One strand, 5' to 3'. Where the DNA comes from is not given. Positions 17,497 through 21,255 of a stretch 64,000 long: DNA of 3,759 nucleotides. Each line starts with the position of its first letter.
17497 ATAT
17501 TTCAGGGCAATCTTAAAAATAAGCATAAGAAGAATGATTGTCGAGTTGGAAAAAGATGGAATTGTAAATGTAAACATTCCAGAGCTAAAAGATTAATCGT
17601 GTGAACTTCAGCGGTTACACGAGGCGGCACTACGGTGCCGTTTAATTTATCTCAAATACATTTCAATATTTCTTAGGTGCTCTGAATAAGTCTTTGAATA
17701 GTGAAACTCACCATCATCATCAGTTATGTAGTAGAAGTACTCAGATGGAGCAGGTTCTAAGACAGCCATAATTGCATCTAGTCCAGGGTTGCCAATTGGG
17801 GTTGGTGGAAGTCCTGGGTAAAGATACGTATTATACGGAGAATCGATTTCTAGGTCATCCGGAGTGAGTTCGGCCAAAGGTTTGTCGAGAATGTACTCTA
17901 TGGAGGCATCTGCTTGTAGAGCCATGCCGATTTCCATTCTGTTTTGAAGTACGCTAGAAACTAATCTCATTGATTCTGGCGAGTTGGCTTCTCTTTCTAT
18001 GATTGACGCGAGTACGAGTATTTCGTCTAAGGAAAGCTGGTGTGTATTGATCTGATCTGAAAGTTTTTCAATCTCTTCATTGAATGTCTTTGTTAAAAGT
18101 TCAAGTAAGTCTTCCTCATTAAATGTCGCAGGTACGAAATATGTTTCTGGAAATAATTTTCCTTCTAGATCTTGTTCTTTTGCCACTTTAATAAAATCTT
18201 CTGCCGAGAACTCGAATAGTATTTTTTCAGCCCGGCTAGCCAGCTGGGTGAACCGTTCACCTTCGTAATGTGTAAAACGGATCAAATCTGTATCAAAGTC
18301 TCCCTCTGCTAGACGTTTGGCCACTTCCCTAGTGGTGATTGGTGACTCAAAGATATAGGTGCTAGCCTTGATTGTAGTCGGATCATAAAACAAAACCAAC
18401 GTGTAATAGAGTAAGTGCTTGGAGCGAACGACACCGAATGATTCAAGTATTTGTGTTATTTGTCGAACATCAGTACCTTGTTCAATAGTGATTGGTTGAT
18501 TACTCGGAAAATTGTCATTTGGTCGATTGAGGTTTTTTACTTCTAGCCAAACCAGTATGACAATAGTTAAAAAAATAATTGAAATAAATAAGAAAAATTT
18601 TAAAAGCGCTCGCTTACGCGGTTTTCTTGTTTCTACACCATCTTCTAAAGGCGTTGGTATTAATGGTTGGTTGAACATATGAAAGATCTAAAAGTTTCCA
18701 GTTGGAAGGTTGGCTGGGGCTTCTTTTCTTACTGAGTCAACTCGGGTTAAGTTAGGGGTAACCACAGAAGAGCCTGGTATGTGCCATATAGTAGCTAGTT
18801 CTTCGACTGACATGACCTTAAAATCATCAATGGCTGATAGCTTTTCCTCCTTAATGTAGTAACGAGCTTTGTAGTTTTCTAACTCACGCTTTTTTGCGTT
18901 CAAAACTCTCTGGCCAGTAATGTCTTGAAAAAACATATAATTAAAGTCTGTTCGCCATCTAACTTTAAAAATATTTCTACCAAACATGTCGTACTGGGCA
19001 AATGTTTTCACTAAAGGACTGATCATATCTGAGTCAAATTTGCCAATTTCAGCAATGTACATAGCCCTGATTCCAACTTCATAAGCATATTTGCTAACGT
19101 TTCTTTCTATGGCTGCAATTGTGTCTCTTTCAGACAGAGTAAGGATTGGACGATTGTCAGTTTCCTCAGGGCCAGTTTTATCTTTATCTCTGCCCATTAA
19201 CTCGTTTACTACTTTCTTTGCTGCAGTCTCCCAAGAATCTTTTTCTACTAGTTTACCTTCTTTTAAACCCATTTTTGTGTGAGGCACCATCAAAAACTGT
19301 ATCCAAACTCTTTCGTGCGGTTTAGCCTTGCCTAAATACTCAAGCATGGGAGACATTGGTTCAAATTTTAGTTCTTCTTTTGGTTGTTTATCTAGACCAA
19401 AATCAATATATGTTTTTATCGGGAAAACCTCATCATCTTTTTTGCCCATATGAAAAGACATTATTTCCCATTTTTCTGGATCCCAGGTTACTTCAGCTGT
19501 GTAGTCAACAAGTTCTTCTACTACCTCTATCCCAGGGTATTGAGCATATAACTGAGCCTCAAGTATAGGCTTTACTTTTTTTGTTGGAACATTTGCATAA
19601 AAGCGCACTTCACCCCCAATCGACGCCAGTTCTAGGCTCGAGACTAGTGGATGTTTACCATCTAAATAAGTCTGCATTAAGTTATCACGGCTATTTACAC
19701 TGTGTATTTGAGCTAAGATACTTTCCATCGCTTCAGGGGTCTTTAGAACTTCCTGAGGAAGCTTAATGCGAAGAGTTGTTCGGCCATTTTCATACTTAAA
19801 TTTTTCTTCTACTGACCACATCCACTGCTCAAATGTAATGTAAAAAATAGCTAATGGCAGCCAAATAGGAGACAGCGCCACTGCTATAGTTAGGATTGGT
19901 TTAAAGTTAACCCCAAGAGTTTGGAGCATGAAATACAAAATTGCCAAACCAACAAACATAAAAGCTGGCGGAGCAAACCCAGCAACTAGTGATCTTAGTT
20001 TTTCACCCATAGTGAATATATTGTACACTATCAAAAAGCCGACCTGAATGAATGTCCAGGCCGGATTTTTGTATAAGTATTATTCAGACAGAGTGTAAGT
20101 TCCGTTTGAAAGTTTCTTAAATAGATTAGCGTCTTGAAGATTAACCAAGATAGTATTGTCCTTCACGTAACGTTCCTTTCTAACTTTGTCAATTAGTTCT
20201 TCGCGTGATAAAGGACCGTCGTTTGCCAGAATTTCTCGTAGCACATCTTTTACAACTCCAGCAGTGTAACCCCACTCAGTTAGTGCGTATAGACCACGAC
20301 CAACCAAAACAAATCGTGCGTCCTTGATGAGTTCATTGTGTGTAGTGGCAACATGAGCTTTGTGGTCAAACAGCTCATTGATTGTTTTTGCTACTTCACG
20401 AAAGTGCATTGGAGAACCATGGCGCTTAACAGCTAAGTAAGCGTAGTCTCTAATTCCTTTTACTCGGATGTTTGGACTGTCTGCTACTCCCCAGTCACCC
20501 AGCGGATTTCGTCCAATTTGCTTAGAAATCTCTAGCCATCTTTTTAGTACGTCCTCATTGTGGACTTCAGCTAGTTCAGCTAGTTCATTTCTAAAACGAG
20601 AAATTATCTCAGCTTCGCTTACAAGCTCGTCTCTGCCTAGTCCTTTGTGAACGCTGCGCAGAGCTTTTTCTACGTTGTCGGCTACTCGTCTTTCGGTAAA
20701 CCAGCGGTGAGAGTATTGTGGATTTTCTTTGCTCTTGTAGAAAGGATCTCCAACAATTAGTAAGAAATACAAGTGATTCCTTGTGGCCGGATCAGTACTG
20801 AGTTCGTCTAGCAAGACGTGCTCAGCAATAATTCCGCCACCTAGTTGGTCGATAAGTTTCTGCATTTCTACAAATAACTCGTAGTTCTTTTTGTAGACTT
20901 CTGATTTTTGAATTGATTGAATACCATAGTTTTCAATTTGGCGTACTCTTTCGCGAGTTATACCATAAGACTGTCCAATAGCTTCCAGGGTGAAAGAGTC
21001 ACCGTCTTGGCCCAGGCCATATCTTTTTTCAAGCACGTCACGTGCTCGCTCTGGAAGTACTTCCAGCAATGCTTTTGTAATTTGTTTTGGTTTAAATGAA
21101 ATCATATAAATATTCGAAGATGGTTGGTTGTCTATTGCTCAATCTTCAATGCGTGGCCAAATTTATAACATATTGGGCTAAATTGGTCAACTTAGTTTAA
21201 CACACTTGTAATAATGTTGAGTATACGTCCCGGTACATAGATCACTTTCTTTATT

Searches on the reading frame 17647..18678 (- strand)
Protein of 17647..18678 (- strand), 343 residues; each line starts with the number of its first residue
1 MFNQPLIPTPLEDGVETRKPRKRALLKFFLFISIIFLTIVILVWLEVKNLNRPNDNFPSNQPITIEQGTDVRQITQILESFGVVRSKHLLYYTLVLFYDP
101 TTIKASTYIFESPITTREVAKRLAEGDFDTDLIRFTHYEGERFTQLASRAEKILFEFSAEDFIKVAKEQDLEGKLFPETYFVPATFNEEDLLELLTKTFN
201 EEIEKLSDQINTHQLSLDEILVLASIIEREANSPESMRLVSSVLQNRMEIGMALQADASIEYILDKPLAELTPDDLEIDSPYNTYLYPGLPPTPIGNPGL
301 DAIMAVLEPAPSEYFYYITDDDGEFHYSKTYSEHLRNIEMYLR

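Call 71: search_protein_families(library=pfam, proteins=[window:17647-18678:-], max_evalue=0.001)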
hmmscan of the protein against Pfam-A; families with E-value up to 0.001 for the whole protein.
window:17647-18678:- (343 aa): 1 family
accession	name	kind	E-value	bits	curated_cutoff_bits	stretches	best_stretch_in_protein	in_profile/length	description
PF02618.21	YceG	-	3.1e-70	237.2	32.4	1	63-339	1-274/275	YceG-like family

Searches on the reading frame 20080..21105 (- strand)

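Call 71: search_protein_families(library=pfam, proteins=[window:20080-21105:-], max_evalue=0.001)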
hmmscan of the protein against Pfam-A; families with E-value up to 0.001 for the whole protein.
window:20080-21105:- (341 aa): 2 families
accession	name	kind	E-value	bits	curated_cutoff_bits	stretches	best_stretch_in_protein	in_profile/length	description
PF04545.22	Sigma70_r4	-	5.6e-15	55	24.1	1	13-67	1-50/50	Sigma-70, region 4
PF05066.19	HARE-HTH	-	2.1e-07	31.7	25.9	0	224-278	9-71/71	HB1, ASXL, restriction endonuclease HTH domain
